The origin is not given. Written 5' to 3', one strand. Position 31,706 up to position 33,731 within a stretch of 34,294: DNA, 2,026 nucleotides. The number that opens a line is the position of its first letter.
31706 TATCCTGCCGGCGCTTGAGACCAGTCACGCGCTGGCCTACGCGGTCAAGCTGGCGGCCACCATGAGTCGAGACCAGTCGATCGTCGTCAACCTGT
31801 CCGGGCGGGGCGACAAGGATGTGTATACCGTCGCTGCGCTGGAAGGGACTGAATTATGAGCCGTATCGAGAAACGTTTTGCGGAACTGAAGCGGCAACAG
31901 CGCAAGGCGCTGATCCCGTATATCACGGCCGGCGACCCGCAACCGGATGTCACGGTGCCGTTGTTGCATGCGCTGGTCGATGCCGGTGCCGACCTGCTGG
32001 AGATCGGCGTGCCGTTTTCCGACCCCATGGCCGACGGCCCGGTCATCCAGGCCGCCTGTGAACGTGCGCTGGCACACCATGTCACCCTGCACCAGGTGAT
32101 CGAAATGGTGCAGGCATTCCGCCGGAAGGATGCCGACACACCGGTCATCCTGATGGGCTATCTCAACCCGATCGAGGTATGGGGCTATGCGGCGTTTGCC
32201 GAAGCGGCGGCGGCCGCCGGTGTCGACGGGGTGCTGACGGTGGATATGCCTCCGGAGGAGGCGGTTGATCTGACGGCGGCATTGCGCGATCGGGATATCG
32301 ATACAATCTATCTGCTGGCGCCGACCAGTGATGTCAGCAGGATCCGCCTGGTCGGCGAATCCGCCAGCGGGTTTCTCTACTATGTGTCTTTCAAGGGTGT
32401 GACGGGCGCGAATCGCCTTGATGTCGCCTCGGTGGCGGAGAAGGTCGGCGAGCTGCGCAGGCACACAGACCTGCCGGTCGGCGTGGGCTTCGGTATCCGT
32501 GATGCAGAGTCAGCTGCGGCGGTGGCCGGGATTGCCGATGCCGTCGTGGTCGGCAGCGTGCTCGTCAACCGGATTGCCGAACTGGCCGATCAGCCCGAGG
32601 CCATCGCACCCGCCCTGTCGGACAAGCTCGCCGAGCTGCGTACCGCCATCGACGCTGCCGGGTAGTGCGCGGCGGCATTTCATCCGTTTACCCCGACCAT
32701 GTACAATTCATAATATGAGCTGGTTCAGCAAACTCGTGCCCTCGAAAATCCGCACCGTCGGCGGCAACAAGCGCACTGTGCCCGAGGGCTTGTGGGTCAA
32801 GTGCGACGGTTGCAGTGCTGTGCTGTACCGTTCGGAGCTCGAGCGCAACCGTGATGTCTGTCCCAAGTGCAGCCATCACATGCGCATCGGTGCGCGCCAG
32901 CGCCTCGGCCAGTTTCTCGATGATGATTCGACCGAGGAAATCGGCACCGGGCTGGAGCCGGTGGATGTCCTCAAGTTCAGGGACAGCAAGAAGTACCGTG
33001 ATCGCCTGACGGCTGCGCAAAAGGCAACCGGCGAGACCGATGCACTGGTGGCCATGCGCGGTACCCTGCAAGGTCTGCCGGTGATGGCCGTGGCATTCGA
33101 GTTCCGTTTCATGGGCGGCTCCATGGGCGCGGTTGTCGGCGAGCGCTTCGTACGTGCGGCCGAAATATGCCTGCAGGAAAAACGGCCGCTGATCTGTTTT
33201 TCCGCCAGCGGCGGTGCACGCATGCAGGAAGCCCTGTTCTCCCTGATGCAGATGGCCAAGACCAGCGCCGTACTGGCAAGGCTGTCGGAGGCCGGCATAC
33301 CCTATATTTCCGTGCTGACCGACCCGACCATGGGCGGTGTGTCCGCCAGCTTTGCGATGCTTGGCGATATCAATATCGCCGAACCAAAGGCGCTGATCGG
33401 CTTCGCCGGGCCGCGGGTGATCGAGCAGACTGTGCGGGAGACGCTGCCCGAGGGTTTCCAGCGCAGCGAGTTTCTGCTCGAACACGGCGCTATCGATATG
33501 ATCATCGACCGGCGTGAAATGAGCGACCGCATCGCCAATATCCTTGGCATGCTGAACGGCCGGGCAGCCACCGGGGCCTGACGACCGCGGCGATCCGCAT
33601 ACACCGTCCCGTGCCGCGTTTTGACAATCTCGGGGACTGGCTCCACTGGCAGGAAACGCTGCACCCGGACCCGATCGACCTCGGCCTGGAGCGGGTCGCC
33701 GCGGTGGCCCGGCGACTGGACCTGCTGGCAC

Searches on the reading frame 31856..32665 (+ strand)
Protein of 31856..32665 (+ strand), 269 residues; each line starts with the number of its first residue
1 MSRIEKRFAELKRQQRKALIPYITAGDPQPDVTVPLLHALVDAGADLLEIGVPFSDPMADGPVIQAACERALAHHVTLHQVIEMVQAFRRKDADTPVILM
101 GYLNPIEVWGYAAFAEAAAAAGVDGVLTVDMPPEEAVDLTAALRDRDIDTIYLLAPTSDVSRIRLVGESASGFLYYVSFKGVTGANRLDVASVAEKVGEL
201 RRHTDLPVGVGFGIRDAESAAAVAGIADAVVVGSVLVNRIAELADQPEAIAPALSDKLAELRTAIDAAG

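Call 63: search_protein_families(library=pfam, proteins=[window:31856-32665:+], max_evalue=0.00001)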
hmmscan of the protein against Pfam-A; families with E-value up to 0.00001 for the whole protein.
window:31856-32665:+ (269 aa): 1 family
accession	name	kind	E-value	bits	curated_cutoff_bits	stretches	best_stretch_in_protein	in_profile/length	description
PF00290.26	Trp_syntA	-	3.4e-87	292.1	27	1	8-261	1-254/259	Tryptophan synthase alpha chain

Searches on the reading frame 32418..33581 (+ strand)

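Call 63: search_protein_families(library=pfam, proteins=[window:32418-33581:+], max_evalue=0.00001)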
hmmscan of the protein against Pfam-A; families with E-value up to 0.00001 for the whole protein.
window:32418-33581:+ (387 aa): 2 families
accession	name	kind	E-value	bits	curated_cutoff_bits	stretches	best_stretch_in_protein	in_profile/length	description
PF01039.27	Carboxyl_trans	-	7.1e-20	71.5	22.3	1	194-339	27-177/493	Carboxyl transferase domain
PF17848.7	Zn_ribbon_ACC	-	5.9e-11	42.8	24.5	1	126-151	1-26/26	Acetyl-CoA carboxylase zinc finger domain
